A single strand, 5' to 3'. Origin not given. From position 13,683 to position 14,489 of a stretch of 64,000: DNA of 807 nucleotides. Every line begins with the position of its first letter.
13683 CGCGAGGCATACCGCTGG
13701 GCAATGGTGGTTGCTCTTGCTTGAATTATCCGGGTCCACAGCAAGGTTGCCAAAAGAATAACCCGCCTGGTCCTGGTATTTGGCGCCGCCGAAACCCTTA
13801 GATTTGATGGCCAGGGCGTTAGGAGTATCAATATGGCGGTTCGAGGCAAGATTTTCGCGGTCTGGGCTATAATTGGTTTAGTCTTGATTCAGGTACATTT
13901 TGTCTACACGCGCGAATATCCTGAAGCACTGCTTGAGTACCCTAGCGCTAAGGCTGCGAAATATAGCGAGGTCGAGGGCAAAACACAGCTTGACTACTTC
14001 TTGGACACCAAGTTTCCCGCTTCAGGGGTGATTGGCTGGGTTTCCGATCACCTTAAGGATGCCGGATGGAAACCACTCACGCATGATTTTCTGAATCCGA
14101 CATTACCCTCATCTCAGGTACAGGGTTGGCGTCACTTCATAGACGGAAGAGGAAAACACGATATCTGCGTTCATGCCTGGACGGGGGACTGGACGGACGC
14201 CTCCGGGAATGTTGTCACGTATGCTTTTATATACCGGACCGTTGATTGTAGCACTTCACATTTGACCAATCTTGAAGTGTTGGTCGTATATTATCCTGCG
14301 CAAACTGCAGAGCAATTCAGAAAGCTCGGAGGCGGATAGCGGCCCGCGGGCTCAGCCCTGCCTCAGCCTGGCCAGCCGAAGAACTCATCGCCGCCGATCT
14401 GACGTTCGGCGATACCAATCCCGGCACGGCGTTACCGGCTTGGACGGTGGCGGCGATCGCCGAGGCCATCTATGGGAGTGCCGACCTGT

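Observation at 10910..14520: Array of polymorphic-toxin-like C-terminal modules with cognate immunity-like genes, preceded by a YD-repeat fragment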

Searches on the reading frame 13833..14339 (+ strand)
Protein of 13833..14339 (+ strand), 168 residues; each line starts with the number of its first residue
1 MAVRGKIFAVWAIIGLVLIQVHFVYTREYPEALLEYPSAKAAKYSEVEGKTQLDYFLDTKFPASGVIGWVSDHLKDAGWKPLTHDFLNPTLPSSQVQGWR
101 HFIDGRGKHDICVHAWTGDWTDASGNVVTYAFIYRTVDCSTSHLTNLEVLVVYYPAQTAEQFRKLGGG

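Call 5: search_protein_families(library=pfam, max_evalue=1, proteins=[window:13833-14339:+])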
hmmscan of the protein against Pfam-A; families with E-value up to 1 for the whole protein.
window:13833-14339:+ (168 aa): 0 families

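Call 6: search_protein_families(library=ncbifam, max_evalue=1, proteins=[window:13833-14339:+])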
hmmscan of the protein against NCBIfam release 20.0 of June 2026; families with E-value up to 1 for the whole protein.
window:13833-14339:+ (168 aa): 0 families

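Call 18: find_homologous_proteins(query=A3, max_evalue=0.001)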
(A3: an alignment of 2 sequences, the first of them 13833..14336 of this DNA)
Query A3 (2 sequences) (168 aa, profile of the alignment): 34 proteins with E <= 0.001 among 367 candidates.
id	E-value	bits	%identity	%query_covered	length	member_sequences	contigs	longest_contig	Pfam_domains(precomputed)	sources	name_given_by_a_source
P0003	8.0e-100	350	47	82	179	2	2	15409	-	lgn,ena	-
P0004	1.2e-93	330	100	100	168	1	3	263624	-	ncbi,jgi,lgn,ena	-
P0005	6.4e-55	204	46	94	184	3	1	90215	-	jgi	-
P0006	5.7e-54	200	50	77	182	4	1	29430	-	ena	-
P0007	6.0e-54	200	53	80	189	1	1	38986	-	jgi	jgi:hypothetical protein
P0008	7.5e-54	200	49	85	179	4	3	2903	-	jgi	jgi:hypothetical protein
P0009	9.7e-53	196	48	86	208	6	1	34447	-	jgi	-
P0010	5.3e-52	194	48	82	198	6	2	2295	-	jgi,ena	-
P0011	1.0e-51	193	46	98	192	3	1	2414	-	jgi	jgi:hypothetical protein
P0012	5.8e-49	184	51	80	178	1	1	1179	-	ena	-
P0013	2.9e-48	182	45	92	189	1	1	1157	-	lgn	-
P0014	1.0e-47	180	45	85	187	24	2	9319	-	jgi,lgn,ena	jgi:hypothetical protein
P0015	2.5e-47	179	42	92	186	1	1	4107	-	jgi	jgi:hypothetical protein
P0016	3.5e-47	178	51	79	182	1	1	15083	-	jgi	jgi:hypothetical protein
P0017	1.9e-46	176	55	65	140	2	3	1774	-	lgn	-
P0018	4.5e-46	175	48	80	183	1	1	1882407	-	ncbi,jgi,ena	jgi:hypothetical protein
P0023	9.4e-39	151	35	97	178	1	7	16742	-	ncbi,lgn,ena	-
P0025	7.4e-37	145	41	82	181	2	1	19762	-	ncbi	-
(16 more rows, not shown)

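Call 19: find_encoding_contigs(protein=P0018, flank=10000, max_places=3)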
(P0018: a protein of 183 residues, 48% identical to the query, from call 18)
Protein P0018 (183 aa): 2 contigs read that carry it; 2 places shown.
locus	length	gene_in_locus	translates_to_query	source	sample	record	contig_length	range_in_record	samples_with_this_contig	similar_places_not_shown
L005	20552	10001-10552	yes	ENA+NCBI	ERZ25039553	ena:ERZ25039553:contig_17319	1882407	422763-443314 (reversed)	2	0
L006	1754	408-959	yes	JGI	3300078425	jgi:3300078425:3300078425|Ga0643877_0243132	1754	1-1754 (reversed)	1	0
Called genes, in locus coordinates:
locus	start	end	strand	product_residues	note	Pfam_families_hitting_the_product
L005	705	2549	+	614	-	PF13522:GATase_6, PF13537:GATase_7, PF01380:SIS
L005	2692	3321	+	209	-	PF00440:TetR_N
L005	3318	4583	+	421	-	PF07044:DUF1329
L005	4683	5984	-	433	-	PF07044:DUF1329, PF17131:TP_0789-like (faint)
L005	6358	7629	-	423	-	PF07044:DUF1329, PF17131:TP_0789-like (weak)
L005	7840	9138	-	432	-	PF07044:DUF1329, PF17131:TP_0789-like (weak)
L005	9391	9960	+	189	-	PF03352:Adenine_glyco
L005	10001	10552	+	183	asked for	-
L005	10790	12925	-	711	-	PF00005:ABC_tran, PF13304:AAA_21 (faint), PF12704:MacB_PCD, PF02687:FtsX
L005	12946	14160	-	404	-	PF25917:BSH_RND, PF25973:BSH_CzcB, PF25876:HH_MFP_RND, PF25954:Beta-barrel_RND_2, PF25990:Beta-barrel_YknX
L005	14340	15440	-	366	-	PF13228:DUF4037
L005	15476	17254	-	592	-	PF03979:Sigma70_r1_1, PF00140:Sigma70_r1_2, PF04542:Sigma70_r2, PF04539:Sigma70_r3, PF04545:Sigma70_r4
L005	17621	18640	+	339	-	PF01699:Na_Ca_ex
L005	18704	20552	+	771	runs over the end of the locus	PF03104:DNA_pol_B_exo1, PF00136:DNA_pol_B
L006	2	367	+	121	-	?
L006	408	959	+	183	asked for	-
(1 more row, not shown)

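Call 20: find_encoding_contigs(protein=P0005, flank=10000, max_places=3)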
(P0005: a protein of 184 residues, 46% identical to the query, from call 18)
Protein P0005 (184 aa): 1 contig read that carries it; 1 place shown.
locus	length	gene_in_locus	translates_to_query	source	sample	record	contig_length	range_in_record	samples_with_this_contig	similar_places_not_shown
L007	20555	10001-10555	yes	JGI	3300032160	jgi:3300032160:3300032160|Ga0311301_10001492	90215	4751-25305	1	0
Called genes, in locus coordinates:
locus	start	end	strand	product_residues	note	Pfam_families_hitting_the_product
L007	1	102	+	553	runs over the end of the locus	PF05593:RHS_repeat (weak), PF25023:TEN_YD-shell (weak), PF05593:RHS_repeat (weak), PF25023:TEN_YD-shell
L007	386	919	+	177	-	-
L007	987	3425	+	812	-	PF05593:RHS_repeat (weak), PF25023:TEN_YD-shell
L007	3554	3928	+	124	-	-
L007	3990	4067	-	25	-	-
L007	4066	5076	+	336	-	PF05593:RHS_repeat (faint), PF25023:TEN_YD-shell (weak)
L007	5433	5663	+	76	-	-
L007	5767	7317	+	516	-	PF05593:RHS_repeat (faint), PF25023:TEN_YD-shell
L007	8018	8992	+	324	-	PF05593:RHS_repeat (faint), PF25023:TEN_YD-shell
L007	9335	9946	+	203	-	PF25023:TEN_YD-shell (faint), PF05593:RHS_repeat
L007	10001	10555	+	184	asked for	-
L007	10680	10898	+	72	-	-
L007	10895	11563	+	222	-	-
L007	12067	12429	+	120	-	-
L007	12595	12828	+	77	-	PF01037:AsnC_trans_reg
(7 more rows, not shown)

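Call 24: find_encoding_contigs(protein=P0007, flank=10000, max_places=2)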
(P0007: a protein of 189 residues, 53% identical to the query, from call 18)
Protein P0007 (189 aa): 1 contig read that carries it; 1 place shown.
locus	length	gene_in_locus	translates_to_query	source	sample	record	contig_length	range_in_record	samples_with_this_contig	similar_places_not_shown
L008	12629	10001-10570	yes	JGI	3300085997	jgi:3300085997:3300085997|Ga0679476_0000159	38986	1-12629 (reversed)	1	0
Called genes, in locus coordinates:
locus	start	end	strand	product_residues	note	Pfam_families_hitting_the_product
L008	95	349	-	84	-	-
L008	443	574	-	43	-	-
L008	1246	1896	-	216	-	PF00857:Isochorismatase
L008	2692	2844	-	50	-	-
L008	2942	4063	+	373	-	-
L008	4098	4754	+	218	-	-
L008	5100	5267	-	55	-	-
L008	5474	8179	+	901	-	PF05593:RHS_repeat, PF25023:TEN_YD-shell (weak), PF05593:RHS_repeat (weak), PF25023:TEN_YD-shell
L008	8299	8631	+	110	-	-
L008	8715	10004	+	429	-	PF05593:RHS_repeat (faint), PF25023:TEN_YD-shell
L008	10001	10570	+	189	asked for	-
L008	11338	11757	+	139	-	PF13176:TPR_7 (faint), PF13424:TPR_12 (faint), PF00515:TPR_1 (faint), PF07719:TPR_2 (faint), PF13181:TPR_8 (faint), PF13428:TPR_14 (faint), PF13432:TPR_16 (weak), PF13414:TPR_11 (faint)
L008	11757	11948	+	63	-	-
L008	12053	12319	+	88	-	PF01527:HTH_Tnp_1, PF13384:HTH_23, PF13518:HTH_28 (weak), PF13551:HTH_29 (weak)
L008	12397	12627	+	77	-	?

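Call 25: find_encoding_contigs(protein=P0009, flank=10000, max_places=2)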
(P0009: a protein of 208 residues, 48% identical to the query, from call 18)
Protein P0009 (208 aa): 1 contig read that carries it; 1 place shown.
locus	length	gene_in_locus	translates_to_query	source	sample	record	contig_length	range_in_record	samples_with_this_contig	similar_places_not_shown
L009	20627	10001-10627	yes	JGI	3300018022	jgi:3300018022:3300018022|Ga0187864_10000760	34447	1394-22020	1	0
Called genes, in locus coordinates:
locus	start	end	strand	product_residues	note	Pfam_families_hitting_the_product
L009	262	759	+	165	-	-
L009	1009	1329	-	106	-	PF00216:Bac_DNA_binding, PF18291:HU-HIG (weak)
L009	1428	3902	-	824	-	PF02190:LON_substr_bdg, PF00004:AAA, PF07728:AAA_5, PF22667:Lon_lid, PF05362:Lon_C, PF13541:ChlI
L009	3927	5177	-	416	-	PF06689:zf-C4_ClpX, PF05496:RuvB_N (weak), PF00004:AAA, PF07724:AAA_2, PF07728:AAA_5 (weak), PF13401:AAA_22 (faint), PF10431:ClpB_D2-small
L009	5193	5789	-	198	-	PF00574:CLP_protease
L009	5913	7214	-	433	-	PF05697:Trigger_N, PF05698:Trigger_C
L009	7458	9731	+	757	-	PF03030:H_PPase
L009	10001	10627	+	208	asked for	-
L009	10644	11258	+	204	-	PF04191:PEMT, PF04140:ICMT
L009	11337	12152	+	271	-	PF02517:Rce1-like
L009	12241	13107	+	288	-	PF03446:NAD_binding_2, PF03807:F420_oxidored, PF07991:KARI_N (weak), PF14833:NAD_binding_11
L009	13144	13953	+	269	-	PF00378:ECH_1, PF16113:ECH_2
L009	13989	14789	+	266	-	PF00378:ECH_1, PF16113:ECH_2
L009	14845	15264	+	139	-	PF01243:PNPOx_N, PF12900:Pyridox_ox_2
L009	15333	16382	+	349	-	PF00142:Fer4_NifH (faint), PF10609:ParA, PF01656:CbiA, PF02374:ArsA_ATPase (faint), PF09140:MipZ (weak), PF13614:AAA_31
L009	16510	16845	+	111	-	PF00037:Fer4 (weak), PF12838:Fer4_7, PF13187:Fer4_9 (weak)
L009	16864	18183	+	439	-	PF07994:NAD_binding_5, PF01658:Inos-1-P_synth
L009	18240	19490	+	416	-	PF02441:Flavoprotein, PF04127:DFP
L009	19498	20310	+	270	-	PF03167:UDG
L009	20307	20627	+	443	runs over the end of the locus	PF25145:NfeD1b_N, PF24961:NfeD_membrane, PF01957:NfeD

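Call 26: find_encoding_contigs(protein=P0006, flank=10000, max_places=2)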
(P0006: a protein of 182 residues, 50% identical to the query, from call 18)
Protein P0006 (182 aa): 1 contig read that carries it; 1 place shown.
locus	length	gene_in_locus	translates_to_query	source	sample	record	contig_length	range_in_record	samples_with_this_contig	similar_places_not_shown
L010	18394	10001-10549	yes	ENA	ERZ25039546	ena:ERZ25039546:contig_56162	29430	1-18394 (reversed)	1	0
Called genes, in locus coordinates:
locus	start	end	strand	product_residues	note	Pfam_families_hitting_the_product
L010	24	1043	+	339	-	PF04261:Dyp_perox_N, PF20628:Dyp_perox_C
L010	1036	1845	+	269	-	PF04454:Linocin_M18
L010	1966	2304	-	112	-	-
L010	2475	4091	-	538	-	PF00294:PfkB, PF13580:SIS_2 (faint), PF01380:SIS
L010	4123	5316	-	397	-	PF00701:DHDPS (weak)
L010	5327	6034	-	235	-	-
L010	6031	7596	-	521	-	-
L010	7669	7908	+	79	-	PF01197:Ribosomal_L31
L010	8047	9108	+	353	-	PF03462:PCRF, PF00472:RF-1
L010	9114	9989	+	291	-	PF17827:PrmC_N, PF06325:PrmA, PF01170:UPF0020, PF05175:MTS, PF09445:Methyltransf_15, PF13847:Methyltransf_31, PF08242:Methyltransf_12, PF13649:Methyltransf_25, +4 more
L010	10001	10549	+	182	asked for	-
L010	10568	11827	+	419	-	PF00275:EPSP_synthase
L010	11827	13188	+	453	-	PF00815:Histidinol_dh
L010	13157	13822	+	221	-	PF00475:IGPD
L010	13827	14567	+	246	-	PF00977:His_biosynth, PF01207:Dus (faint)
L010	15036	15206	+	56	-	PF04964:Flp_Fap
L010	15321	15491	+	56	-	PF04964:Flp_Fap (weak)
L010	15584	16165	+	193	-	PF07811:TadE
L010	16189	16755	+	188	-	PF07811:TadE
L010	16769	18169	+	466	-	PF13400:Tad, PF00092:VWA (faint)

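Call 40: predict_structure(alignment_id=A4)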
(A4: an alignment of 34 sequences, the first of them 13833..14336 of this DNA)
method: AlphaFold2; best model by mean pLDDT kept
length: 168 residues; sequences in the alignment: 34
mean_pLDDT: 87.5   pTM: 0.78
mean pLDDT of the five models: 87.5, 87.3, 87.1, 85.9, 85.3
residues with pLDDT >= 90: 121; 70-90: 17; 50-70: 17; < 50: 13
segments of 3 or more residues with pLDDT < 50: 18-25
pLDDT, mean of each block of 10 residues (from residue 1): 53 52 61 97 95 98 98 98 93 92 88 97 98 96 98 97 74
secondary structure, 60 per line:
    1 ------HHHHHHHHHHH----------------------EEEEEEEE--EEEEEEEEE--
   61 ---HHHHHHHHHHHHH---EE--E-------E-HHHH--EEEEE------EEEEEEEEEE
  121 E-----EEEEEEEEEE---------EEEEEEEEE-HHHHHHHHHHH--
elements in order: H7-17 E40-47 E50-58 H64-76 H94-97 E100-104 E111-121 E127-136 E146-154 H156-166
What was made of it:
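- On Mog1/PsbP/DcrB-like fold (for imm2/imm3): The model has pLDDT 87.5 (call 40).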

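Call 48: find_related_loci(query=A6, collection=genome_contigs, flank=10000)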
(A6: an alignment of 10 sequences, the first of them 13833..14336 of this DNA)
Query A6 (168 aa) in genome_contigs; peptide patterns used: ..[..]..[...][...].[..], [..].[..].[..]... (x = any residue, [..] = any of these).
39 stretches matched a pattern; 10 encode a relative of the query (tblastn E <= 1e-3); 10 distinct loci.
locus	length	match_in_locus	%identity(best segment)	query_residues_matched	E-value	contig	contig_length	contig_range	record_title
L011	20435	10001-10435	49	23-167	4e-44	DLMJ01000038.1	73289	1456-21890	MAG TPA_asm: Candidatus Binatus soli isolate UBA7539 UBA7539_contig_241, whole genome shotgun sequence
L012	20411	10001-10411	47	28-164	4e-41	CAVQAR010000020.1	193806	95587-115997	MAG: uncultured delta proteobacterium isolate MFD09286.bin.2.47 genome assembly, contig: contig_50591, whole genome shot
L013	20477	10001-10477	42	7-165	2e-38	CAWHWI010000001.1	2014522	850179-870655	MAG: uncultured delta proteobacterium isolate MFD04463.bin.1.219 genome assembly, contig: contig_17539, whole genome sho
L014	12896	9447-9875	45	23-165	5e-37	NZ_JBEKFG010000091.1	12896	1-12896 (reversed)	MAG: Candidatus Binatus sp. isolate SPRUCE 224 SPRUCE_224_91, whole genome shotgun sequence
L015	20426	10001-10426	48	28-165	4e-37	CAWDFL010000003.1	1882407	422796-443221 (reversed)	MAG: uncultured delta proteobacterium isolate MFD06092.bin.1.174 genome assembly, contig: contig_17319, whole genome sho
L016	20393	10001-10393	47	23-153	2e-33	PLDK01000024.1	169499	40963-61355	MAG: Deltaproteobacteria bacterium isolate palsa_1114 73.20111000_P2D.7_contig_663, whole genome shotgun sequence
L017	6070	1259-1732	35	4-160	2e-29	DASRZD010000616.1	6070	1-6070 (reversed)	MAG TPA_asm: Armatimonadota bacterium isolate SMAG_U14142 k141_1625834, whole genome shotgun sequence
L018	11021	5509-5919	37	30-166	9e-29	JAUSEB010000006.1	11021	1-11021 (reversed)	MAG: Armatimonadota bacterium isolate E14_maxbin.151 E14_k141_232427, whole genome shotgun sequence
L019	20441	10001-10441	34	8-155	5e-27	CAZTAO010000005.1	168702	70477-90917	MAG TPA_asm: uncultured bacterium isolate SRP272421_co2_808 genome assembly, contig: NODE_45_length_168702_cov_6.572509,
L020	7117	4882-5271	39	28-160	2e-24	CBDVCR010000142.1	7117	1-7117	MAG TPA_asm: uncultured bacterium isolate SRR22302368_binner23_Refined_11 genome assembly, contig: ERZ25747235.5667, who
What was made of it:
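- Tried and rejected: It was repeated with 10 sequences (call 48).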

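Call 52: search_protein_families(library=pfam, max_evalue=0.001, proteins=[L013:4137-6239:+, L013:6124-6669:+, L013:7330-9942:+, L013:10784-11530:+, L013:11556-12404:+, L013:12560-13816:+, L013:2679-4127:-, L013:6247-7182:-])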
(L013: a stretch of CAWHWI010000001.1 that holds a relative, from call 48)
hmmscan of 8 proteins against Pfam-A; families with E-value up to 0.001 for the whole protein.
L013:4137-6239:+ (700 aa): 2 families
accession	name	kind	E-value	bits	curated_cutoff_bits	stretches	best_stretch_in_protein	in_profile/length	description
PF13424.12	TPR_12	-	3.9e-07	30.6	30.1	0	374-425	22-75/77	Tetratricopeptide repeat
PF13374.12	TPR_10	-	0.00029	21.2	27.5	0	347-376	1-30/42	Tetratricopeptide repeat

L013:6124-6669:+ (181 aa): 0 families

L013:7330-9942:+ (871 aa): 2 families
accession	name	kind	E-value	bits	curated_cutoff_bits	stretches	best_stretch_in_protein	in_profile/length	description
PF05593.20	RHS_repeat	-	3.1e-22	78.8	22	3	132-164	2-34/38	RHS Repeat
PF13488.11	Gly-zipper_Omp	-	6.8e-05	23.1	25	1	683-718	2-39/46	Glycine zipper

L013:10784-11530:+ (248 aa): 0 families

L013:11556-12404:+ (282 aa): 1 family
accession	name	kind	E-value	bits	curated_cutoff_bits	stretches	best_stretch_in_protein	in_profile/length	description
PF02517.21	Rce1-like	-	1e-09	39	22.4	1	139-227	6-92/93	Type II CAAX prenyl endopeptidase Rce1-like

L013:12560-13816:+ (418 aa): 2 families
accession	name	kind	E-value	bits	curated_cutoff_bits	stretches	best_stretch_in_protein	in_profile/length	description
PF08398.15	Phospholip_A2_4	-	0.00013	22.6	23.9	1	328-363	3-39/80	Phospholipase A2-like domain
PF05826.17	Phospholip_A2_2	-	0.00039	20.9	22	1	334-396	6-71/97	Phospholipase A2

L013:2679-4127:- (482 aa): 4 families
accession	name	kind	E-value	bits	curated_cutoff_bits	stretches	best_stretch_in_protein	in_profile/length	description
PF13519.12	VWA_2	-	4.6e-09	37.3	27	1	263-370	1-106/107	von Willebrand factor type A domain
PF00092.34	VWA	-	4.1e-07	30.8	23.8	1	262-403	1-143/174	von Willebrand factor type A domain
PF25106.1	VWA_4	-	3e-05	24.1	27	1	263-353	2-91/169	von Willebrand factor A domain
PF24909.1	vWA_SIBA-E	-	0.00024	21.1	27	1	260-370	35-147/284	Integrin beta-like protein A-E, vWA-like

L013:6247-7182:- (311 aa): 0 families
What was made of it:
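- On T6SS-delivered Rhs effectors: None was seen upstream of the L013 or L008 RHS genes in the 10-kb flanks (calls 24, 52).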

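Call 71: find_encoding_contigs(protein=P0052, flank=10000, max_places=4)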
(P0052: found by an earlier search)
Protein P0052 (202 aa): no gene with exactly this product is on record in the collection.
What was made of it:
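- Tried and rejected: P0052, a 202-aa variant of module 3 on a 43.5-kb JGI contig, could not be located (call 71).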

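Call 72: find_encoding_contigs(protein=P0004, flank=10000, max_places=6)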
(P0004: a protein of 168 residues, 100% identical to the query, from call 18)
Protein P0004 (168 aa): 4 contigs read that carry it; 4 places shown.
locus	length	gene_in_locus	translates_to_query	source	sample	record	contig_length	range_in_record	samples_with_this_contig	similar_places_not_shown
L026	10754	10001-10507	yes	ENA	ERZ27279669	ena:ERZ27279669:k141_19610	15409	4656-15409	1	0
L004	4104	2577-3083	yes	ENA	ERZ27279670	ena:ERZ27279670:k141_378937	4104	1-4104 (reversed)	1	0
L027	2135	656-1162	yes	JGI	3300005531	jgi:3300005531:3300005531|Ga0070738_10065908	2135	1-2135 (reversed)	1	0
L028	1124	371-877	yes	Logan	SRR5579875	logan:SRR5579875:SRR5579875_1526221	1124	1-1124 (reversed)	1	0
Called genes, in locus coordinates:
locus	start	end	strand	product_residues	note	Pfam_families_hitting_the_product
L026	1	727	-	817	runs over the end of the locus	PF00149:Metallophos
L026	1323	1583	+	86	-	-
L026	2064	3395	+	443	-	PF00285:Citrate_synt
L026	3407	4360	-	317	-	PF00753:Lactamase_B, PF12706:Lactamase_B_2 (weak)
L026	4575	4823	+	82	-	PF12728:HTH_17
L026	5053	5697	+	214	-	PF07040:DUF1326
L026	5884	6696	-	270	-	PF13578:Methyltransf_24 (weak)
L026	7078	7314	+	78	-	-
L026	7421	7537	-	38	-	-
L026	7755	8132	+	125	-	-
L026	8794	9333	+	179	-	-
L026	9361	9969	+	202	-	-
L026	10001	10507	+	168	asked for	-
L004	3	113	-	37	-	?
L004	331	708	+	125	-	-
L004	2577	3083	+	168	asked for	-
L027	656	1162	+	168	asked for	-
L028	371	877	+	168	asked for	-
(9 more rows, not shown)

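Call 77: search_solved_structures(query=A4, max_evalue=10)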
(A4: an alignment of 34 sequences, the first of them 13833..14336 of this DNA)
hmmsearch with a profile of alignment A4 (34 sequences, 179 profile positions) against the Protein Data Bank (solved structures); distinct sequences matched with E-value up to 10: 1.
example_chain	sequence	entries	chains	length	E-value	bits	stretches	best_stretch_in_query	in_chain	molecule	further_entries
8wrv_A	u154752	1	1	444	1.5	11.3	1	42-91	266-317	Cas12-2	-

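Call 87: search_protein_families(library=ncbifam, max_evalue=0.01, proteins=[L013:7330-9942:+, L008:8715-10001:+])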
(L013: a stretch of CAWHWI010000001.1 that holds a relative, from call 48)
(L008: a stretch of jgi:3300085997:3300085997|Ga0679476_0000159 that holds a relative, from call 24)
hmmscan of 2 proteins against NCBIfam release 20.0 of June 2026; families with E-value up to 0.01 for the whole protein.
L013:7330-9942:+ (871 aa): 2 families
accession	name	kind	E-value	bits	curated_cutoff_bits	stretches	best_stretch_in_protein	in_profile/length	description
TIGR01643.1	YD_repeat_2x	repeat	1.3e-23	82.5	15.8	3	132-172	2-42/42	YD repeat-containing protein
NF041261.1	RHS_core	equivalog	5.8e-09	34.3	2000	1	76-342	396-758/1261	RHS element core protein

L008:8715-10001:+ (429 aa): 3 families
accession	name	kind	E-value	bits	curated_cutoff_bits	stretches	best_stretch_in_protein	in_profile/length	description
TIGR03696.1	Rhs_assc_core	domain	1e-19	70.8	32.5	1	246-331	1-76/76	RHS repeat-associated core domain-containing protein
NF041261.1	RHS_core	equivalog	3.2e-13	48.4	2000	1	226-331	1165-1261/1261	RHS element core protein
TIGR01643.1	YD_repeat_2x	repeat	0.00043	20.7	15.8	0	6-43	3-41/42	YD repeat-containing protein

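Call 92: search_protein_families(library=padloc, max_evalue=0.01, proteins=[window:13833-14339:+])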
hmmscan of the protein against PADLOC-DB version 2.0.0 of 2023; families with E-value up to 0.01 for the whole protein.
window:13833-14339:+ (168 aa): 0 families

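Call 93: search_protein_families(library=phrogs, max_evalue=0.01, proteins=[window:13833-14339:+])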
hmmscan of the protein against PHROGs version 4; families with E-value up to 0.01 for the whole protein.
window:13833-14339:+ (168 aa): 0 families

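Call 99: find_encoding_contigs(protein=P0025, flank=8000, max_places=2)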
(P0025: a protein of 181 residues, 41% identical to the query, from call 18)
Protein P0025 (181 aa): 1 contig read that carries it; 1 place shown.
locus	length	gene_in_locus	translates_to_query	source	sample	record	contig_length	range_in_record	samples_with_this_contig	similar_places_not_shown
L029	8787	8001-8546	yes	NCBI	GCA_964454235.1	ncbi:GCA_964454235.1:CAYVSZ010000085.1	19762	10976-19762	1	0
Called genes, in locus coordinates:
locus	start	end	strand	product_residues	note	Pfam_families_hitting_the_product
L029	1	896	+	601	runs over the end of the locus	PF07584:BatA, PF13519:VWA_2 (weak), PF24156:DUF7407 (weak)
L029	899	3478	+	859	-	PF05762:VWA_CoxE (faint), PF07090:GATase1_like (faint), PF00092:VWA, PF13519:VWA_2, PF13768:VWA_3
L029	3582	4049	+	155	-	PF00293:NUDIX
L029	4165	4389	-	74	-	-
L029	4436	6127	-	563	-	PF04675:DNA_ligase_A_N, PF01068:DNA_ligase_A_M, PF04679:DNA_ligase_A_C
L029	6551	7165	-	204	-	-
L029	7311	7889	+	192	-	-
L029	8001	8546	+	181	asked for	-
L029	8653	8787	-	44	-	?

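Call 100: find_encoding_contigs(protein=P0023, flank=8000, max_places=2)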
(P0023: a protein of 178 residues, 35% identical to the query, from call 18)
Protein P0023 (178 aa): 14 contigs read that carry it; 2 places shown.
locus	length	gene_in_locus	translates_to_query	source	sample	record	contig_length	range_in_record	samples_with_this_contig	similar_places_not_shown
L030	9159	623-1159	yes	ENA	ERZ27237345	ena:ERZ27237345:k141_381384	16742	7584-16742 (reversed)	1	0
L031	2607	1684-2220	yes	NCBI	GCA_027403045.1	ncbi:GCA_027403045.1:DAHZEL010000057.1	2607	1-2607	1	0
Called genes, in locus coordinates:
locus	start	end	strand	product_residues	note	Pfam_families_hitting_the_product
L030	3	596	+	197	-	?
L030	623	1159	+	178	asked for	-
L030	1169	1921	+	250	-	-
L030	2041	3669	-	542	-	PF00501:AMP-binding, PF13193:AMP-binding_C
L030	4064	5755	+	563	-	PF02366:PMT, PF13231:PMT_2, PF18583:Arnt_C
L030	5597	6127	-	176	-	-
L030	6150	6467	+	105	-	-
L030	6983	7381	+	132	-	PF00190:Cupin_1, PF12973:Cupin_7 (weak), PF02311:AraC_binding (weak), PF05899:Cupin_3 (weak), PF07883:Cupin_2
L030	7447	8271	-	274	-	PF02698:DUF218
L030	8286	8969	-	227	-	-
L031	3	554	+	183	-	?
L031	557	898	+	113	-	-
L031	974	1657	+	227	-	-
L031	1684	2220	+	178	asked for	-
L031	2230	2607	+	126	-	?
